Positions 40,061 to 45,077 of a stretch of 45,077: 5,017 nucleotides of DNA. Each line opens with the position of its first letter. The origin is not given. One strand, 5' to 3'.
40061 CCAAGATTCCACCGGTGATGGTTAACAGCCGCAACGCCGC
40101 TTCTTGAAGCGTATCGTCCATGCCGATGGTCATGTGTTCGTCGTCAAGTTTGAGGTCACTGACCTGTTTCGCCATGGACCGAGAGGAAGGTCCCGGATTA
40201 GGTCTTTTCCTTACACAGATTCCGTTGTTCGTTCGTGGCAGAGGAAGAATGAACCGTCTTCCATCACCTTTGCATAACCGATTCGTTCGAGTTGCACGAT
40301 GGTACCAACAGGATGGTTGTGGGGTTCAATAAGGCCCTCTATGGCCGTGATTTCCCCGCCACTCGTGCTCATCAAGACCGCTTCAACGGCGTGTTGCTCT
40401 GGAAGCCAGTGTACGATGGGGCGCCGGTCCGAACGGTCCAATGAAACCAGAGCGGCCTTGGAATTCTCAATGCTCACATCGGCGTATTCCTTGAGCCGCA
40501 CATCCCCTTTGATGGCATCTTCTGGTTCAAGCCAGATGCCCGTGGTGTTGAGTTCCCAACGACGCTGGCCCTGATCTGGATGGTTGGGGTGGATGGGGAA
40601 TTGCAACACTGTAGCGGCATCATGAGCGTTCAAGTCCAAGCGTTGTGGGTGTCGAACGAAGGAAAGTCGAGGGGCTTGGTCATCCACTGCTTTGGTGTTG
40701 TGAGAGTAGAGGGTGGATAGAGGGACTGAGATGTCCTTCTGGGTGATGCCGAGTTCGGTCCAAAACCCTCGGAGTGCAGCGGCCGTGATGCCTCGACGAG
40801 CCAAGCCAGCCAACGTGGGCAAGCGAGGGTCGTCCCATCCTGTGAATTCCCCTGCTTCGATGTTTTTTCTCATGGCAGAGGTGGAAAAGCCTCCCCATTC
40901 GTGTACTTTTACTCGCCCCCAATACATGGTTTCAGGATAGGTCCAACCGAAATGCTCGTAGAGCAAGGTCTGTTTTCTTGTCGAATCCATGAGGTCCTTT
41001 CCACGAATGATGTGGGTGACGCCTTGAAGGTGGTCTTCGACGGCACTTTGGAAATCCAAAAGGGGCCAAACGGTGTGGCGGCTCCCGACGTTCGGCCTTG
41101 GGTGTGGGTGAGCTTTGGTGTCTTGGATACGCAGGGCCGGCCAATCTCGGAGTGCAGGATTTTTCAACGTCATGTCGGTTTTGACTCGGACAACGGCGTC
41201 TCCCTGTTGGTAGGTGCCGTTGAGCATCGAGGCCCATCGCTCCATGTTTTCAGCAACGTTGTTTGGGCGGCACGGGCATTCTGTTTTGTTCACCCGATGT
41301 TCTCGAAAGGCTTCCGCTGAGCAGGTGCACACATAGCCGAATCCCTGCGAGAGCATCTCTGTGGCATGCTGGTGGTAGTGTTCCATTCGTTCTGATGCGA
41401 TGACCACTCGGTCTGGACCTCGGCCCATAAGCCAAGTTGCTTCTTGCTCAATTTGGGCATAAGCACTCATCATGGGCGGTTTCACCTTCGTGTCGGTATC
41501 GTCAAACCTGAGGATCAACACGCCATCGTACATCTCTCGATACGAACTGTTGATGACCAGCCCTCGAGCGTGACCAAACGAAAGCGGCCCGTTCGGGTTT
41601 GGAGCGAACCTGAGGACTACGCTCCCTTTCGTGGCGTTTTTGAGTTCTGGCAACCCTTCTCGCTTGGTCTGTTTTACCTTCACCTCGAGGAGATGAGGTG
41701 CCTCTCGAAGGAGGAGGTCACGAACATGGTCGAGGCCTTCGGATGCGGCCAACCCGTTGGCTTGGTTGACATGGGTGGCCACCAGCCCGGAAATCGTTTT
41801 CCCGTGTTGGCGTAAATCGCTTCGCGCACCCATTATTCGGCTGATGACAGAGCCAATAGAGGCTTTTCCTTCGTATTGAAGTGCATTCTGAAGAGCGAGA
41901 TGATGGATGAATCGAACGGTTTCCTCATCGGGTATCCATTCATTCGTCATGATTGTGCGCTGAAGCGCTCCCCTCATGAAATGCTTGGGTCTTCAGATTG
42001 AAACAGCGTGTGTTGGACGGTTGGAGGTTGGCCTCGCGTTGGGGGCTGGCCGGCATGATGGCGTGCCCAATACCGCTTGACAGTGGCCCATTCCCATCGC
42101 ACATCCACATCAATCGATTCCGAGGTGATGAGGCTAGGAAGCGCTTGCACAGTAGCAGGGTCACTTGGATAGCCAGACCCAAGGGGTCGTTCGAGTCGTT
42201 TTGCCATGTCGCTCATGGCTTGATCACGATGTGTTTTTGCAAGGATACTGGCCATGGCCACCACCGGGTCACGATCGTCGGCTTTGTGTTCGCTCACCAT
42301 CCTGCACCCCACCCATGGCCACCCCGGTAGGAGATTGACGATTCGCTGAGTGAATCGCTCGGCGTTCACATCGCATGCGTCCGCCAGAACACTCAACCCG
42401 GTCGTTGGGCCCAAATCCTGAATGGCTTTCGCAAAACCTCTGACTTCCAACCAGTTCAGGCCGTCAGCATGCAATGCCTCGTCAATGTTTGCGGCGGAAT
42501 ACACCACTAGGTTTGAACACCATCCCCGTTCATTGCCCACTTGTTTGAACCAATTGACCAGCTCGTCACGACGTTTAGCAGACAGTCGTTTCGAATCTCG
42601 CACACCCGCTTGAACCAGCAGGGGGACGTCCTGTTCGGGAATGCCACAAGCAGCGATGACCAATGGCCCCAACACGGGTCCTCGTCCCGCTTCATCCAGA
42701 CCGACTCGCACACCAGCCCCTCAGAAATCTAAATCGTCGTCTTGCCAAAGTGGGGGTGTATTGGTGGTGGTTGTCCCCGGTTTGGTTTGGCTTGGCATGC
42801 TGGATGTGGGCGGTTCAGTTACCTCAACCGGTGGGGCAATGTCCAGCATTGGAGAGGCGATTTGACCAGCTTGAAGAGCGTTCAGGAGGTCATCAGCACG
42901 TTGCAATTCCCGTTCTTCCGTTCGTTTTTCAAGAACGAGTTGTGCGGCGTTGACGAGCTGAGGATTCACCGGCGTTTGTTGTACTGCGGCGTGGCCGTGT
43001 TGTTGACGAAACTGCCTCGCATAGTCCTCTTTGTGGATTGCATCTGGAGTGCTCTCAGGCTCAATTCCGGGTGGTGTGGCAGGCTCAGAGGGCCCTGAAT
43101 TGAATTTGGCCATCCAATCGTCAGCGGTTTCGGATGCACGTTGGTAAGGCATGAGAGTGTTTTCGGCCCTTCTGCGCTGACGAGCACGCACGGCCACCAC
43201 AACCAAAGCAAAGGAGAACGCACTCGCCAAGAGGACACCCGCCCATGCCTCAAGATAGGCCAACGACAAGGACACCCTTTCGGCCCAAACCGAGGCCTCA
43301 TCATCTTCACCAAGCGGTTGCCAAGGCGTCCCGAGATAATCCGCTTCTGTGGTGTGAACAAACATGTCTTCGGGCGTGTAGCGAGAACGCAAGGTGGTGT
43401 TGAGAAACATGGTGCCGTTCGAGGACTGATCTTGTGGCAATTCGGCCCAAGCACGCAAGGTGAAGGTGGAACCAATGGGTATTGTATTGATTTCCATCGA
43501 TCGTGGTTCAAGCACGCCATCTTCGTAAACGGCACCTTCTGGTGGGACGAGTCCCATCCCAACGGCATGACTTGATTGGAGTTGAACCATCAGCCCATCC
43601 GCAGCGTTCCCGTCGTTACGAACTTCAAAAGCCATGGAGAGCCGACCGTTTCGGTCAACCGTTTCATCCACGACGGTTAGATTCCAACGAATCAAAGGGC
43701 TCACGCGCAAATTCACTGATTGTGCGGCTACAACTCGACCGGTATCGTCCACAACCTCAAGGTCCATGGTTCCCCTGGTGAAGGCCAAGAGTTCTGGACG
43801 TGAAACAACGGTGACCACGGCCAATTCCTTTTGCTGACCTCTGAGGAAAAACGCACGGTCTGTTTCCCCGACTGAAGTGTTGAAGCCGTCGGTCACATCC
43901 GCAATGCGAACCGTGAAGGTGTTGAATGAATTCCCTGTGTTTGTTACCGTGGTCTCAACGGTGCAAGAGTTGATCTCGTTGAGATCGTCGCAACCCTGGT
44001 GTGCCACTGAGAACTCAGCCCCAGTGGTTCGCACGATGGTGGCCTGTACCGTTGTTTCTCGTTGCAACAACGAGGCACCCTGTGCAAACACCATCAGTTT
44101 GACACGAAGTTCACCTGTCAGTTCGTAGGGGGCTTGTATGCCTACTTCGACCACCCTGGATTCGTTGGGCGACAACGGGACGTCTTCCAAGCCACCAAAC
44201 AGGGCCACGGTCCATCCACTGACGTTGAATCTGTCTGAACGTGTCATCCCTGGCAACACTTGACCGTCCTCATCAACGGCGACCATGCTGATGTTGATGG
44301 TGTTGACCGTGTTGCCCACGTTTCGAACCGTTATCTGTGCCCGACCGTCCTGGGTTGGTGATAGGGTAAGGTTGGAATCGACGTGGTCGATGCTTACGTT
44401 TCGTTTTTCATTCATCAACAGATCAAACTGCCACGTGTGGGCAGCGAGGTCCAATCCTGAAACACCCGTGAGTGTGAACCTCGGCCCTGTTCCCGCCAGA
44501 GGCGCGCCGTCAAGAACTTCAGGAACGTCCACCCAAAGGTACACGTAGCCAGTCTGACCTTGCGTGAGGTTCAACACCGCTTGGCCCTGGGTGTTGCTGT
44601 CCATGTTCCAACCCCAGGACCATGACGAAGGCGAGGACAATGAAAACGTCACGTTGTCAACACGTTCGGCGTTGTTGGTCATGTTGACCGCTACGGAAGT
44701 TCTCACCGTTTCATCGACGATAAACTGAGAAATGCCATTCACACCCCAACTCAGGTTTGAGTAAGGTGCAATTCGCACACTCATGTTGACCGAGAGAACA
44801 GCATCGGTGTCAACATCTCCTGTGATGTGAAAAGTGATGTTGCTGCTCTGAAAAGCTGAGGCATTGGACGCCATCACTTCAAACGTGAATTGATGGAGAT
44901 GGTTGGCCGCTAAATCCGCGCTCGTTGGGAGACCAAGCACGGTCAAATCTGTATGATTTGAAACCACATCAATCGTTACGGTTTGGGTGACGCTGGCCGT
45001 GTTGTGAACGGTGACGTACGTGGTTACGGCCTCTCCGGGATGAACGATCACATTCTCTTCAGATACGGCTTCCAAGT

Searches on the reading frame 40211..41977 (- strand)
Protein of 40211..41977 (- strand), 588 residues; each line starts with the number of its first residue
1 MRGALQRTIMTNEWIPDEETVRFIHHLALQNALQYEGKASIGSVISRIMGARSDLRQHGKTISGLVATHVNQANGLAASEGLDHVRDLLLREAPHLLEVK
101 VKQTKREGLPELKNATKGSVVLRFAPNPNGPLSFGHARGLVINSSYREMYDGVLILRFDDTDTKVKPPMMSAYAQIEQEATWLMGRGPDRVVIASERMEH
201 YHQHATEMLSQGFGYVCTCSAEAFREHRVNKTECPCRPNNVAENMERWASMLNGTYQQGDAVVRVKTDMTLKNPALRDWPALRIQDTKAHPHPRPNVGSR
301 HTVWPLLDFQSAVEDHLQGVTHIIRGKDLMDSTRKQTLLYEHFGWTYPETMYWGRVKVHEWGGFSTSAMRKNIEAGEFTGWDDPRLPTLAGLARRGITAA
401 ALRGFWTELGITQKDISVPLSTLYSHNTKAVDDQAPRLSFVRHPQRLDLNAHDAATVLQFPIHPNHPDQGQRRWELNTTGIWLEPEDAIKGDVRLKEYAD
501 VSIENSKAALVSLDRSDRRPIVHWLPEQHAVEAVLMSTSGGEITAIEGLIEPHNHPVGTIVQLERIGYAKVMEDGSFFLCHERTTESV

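Call 11: search_protein_families(library=pfam, proteins=[window:40211-41977:-], max_evalue=0.01)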
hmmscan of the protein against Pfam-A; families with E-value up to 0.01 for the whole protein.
window:40211-41977:- (588 aa): 3 families
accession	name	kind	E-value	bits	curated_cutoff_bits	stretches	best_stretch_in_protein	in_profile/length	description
PF00749.27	tRNA-synt_1c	-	4.3e-55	187.3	23.4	1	120-430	2-311/314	tRNA synthetases class I (E and Q), catalytic domain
PF03950.23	tRNA-synt_1c_C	-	3.2e-07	30.9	23.9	1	435-505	1-75/91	tRNA synthetases class I (E and Q), anti-codon binding domain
PF20974.2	tRNA-synt_1c_C2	-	4.6e-06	27.6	23.9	1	521-571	1-68/69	tRNA synthetases class I (E and Q), anti-codon binding domain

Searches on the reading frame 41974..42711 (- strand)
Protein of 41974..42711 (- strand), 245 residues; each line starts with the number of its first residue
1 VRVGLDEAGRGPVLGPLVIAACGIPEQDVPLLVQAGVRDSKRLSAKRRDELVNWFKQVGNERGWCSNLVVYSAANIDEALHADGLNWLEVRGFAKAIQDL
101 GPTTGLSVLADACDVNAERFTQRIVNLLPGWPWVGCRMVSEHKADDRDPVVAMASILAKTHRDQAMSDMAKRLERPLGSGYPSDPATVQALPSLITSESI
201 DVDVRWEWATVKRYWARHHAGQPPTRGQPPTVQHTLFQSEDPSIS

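Call 11: search_protein_families(library=pfam, proteins=[window:41974-42711:-], max_evalue=0.01)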
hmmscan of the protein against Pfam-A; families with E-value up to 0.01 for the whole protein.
window:41974-42711:- (245 aa): 1 family
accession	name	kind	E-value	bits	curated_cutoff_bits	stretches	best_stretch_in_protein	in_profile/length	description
PF01351.25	RNase_HII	-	3.4e-33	115.7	25.8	1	3-211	1-199/199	Ribonuclease HII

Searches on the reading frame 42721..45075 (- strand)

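Call 11: search_protein_families(library=pfam, proteins=[window:42721-45075:-], max_evalue=0.01)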
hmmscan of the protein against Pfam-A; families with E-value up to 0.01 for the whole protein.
window:42721-45075:- (784 aa): 1 family
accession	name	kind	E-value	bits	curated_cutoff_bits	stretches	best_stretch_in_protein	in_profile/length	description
PF11614.14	FixG_C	-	4.9e-05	23.9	25.6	0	21-90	37-106/119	IG-like fold at C-terminal of FixG, putative oxidoreductase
